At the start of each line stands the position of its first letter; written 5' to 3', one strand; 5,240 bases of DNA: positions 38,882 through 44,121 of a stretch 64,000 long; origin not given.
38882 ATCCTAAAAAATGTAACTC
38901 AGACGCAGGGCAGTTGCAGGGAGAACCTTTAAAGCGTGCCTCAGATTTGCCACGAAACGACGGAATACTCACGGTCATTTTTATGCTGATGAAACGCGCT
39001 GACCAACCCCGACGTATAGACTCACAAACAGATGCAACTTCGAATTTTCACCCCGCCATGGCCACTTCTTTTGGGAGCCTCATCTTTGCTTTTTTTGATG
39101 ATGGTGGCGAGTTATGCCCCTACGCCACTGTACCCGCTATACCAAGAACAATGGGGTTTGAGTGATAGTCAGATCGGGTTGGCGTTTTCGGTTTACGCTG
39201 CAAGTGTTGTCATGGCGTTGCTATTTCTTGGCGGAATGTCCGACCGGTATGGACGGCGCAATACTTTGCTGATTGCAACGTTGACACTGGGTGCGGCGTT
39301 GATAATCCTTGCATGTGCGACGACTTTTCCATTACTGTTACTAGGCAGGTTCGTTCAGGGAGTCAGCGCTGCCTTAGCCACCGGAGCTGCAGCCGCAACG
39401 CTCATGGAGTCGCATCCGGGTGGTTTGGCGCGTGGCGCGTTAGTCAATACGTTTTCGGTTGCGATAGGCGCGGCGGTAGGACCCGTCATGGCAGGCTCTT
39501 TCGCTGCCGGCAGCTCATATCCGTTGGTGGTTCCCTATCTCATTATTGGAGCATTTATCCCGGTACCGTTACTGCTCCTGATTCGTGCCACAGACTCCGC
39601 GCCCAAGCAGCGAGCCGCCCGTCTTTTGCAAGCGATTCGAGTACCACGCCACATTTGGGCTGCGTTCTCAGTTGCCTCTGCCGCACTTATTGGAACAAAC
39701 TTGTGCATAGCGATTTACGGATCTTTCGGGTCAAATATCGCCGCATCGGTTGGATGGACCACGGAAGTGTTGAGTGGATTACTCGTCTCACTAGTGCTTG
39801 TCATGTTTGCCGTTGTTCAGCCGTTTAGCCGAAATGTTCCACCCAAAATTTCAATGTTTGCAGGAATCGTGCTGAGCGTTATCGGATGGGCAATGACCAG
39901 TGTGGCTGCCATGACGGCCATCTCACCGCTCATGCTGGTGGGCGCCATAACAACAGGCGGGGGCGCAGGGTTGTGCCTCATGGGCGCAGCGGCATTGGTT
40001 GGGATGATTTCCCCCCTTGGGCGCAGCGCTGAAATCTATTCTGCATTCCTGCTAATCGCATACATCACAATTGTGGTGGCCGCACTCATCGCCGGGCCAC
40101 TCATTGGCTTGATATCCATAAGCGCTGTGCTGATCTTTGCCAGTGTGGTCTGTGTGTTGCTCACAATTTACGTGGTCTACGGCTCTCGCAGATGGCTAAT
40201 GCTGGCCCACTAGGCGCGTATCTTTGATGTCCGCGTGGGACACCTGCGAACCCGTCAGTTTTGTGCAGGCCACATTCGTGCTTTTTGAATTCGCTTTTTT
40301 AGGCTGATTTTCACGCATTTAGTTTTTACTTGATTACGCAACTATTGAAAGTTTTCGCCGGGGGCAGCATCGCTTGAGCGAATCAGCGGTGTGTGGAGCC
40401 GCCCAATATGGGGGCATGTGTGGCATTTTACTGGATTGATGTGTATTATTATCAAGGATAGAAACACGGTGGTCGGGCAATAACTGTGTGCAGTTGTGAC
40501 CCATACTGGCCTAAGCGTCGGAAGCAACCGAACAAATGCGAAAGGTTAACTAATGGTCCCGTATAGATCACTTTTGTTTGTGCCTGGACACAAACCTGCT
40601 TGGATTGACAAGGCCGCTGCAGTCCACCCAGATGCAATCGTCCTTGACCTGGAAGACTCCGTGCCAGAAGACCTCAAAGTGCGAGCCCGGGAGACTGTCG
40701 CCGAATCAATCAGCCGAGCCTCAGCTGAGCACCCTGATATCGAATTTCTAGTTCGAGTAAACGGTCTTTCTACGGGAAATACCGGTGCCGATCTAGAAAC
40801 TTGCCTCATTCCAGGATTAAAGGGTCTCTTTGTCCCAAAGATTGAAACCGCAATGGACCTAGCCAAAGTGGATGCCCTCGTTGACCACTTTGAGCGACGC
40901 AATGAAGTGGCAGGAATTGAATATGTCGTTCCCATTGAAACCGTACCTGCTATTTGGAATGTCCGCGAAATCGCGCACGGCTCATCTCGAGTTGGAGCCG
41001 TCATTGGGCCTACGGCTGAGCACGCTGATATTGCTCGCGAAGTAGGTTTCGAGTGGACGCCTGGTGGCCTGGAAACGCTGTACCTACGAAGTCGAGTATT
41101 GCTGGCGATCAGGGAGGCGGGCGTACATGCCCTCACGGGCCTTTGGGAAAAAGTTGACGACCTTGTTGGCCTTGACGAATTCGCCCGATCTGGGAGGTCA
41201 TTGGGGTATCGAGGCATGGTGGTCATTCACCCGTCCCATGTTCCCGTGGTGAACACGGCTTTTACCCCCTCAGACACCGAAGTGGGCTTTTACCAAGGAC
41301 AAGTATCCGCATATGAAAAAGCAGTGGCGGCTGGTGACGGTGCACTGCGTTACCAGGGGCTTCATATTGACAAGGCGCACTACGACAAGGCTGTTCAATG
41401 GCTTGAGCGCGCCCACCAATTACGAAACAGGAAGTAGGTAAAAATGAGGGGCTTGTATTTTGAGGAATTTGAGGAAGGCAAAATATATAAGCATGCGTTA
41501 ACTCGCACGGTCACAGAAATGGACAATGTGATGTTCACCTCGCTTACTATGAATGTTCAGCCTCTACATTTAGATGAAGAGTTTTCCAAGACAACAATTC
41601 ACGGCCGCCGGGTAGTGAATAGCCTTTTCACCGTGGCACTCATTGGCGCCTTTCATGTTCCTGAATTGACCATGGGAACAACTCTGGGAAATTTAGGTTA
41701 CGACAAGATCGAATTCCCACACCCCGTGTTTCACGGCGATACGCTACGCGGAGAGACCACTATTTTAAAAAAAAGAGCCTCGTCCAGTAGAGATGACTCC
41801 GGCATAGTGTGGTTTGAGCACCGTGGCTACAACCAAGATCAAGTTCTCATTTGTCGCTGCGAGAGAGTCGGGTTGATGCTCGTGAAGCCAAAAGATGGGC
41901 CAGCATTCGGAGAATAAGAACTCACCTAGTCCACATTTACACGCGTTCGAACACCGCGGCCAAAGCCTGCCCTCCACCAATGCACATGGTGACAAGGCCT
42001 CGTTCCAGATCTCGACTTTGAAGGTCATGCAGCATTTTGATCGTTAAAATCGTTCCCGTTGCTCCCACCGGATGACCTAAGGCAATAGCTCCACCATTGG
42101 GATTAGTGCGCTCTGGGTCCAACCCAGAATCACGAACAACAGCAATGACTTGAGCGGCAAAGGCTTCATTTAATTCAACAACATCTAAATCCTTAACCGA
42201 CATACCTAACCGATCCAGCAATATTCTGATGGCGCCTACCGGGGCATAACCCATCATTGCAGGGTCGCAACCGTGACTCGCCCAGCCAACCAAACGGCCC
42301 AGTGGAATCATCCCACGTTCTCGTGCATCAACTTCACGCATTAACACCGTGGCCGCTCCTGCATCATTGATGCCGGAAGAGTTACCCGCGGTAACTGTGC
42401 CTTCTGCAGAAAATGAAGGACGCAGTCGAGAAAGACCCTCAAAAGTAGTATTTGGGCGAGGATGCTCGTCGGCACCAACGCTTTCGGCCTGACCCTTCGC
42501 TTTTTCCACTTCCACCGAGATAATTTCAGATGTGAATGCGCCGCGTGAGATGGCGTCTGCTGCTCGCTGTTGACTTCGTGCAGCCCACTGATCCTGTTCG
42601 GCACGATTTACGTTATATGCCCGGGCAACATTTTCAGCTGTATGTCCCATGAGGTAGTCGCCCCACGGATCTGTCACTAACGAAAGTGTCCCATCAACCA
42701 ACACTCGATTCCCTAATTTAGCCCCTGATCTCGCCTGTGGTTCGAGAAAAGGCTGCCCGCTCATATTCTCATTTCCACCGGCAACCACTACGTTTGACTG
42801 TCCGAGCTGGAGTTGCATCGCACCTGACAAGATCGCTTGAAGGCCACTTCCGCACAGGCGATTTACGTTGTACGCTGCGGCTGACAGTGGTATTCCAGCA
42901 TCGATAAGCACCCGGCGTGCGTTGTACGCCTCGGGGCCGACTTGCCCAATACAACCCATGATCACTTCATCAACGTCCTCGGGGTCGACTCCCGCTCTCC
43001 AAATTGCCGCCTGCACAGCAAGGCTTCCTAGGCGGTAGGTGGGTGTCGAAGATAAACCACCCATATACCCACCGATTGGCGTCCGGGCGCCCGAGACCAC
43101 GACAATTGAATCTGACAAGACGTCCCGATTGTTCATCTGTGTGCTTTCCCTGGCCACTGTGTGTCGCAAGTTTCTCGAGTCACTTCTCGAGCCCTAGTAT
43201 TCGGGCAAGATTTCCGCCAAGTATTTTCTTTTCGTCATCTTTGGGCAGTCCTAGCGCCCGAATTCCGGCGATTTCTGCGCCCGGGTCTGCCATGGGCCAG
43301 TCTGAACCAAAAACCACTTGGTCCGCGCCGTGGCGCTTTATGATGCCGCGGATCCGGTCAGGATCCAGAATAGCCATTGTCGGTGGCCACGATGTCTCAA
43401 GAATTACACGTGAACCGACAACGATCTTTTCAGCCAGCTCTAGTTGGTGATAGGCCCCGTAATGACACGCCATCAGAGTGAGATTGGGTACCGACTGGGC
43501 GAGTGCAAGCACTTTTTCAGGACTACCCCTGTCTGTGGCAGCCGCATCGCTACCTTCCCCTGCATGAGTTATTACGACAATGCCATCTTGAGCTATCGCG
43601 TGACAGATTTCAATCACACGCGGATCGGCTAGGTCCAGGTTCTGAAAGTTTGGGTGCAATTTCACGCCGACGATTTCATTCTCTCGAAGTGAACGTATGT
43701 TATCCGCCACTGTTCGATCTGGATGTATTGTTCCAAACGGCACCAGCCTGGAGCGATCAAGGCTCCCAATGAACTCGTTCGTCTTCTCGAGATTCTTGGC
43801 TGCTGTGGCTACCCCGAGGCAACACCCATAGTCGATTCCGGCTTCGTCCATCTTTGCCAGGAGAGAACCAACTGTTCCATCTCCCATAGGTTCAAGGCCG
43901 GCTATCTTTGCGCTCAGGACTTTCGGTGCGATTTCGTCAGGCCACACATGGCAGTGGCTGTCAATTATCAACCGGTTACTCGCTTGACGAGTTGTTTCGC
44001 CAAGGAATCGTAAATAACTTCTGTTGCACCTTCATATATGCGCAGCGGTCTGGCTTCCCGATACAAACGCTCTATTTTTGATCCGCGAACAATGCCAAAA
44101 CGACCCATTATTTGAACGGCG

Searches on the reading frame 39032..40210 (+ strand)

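Call 14: search_protein_families(library=pfam, proteins=[window:39032-40210:+], max_evalue=0.001)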
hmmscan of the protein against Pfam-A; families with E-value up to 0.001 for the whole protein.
window:39032-40210:+ (393 aa): 4 families
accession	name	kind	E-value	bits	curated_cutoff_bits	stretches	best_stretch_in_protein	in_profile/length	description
PF07690.21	MFS_1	-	5.9e-27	94.9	33.4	1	19-280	4-276/347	Major Facilitator Superfamily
PF00083.30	Sugar_tr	-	5e-11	42.6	22.3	1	40-154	43-154/452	Sugar (and other) transporter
PF05631.20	MFS_5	-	6.7e-10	38.8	25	1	23-158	46-183/356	Sugar-tranasporters, 12 TM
PF12832.13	MFS_1_like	-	3.1e-06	26.9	25.2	1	33-157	234-361/373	MFS_1 like family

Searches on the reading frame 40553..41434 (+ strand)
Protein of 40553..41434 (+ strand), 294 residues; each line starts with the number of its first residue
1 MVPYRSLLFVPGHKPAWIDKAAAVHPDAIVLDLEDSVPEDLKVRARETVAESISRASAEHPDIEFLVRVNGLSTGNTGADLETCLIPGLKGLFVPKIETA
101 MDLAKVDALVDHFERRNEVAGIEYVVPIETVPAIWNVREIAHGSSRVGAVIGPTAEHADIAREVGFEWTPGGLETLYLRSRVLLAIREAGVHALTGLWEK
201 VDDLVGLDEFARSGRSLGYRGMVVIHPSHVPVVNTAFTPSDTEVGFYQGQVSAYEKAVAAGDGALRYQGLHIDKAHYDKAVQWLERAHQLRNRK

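Call 14: search_protein_families(library=pfam, proteins=[window:40553-41434:+], max_evalue=0.001)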
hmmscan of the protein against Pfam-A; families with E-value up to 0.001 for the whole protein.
window:40553-41434:+ (294 aa): 2 families
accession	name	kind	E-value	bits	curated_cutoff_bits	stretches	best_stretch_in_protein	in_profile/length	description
PF03328.21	HpcH_HpaI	-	7.2e-40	137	25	1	5-227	1-221/221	HpcH/HpaI aldolase/citrate lyase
PF15617.12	C-C_Bond_Lyase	-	2.5e-06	27.3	28.4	0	8-128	11-136/320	C-C_Bond_Lyase of the TIM-Barrel fold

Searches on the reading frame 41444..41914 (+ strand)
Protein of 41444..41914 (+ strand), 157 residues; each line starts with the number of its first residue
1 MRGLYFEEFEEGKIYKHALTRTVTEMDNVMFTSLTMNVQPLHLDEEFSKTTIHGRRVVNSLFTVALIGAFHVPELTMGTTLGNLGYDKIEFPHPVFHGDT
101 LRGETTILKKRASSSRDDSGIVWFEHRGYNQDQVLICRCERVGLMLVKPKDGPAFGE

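Call 14: search_protein_families(library=pfam, proteins=[window:41444-41914:+], max_evalue=0.001)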
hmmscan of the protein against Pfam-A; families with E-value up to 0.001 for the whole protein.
window:41444-41914:+ (157 aa): 2 families
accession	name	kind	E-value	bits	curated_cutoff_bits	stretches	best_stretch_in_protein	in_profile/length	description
PF01575.25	MaoC_dehydratas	-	3.3e-21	75.6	27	1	12-113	7-107/123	MaoC like domain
PF19315.5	MC_hydratase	-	9.5e-12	45.1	26.5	1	2-133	20-151/353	Mesaconyl-CoA hydratase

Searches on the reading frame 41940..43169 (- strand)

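Call 15: search_protein_families(library=pfam, proteins=[window:41940-43169:-], max_evalue=0.001)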
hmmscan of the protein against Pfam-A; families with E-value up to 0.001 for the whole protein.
window:41940-43169:- (410 aa): 2 families
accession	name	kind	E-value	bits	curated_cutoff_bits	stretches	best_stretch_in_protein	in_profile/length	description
PF00108.29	Thiolase_N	-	3e-82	276.3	26.4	1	22-279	1-259/260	Thiolase, N-terminal domain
PF02803.24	Thiolase_C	-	8e-42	142.2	27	1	289-409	3-123/123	Thiolase, C-terminal domain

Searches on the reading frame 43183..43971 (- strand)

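Call 15: search_protein_families(library=pfam, proteins=[window:43183-43971:-], max_evalue=0.001)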
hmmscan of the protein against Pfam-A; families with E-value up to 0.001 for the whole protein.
window:43183-43971:- (263 aa): 1 family
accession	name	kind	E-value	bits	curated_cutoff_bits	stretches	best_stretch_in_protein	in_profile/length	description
PF04909.20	Amidohydro_2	-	5e-25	89.3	26.4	1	3-261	1-289/289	Amidohydrolase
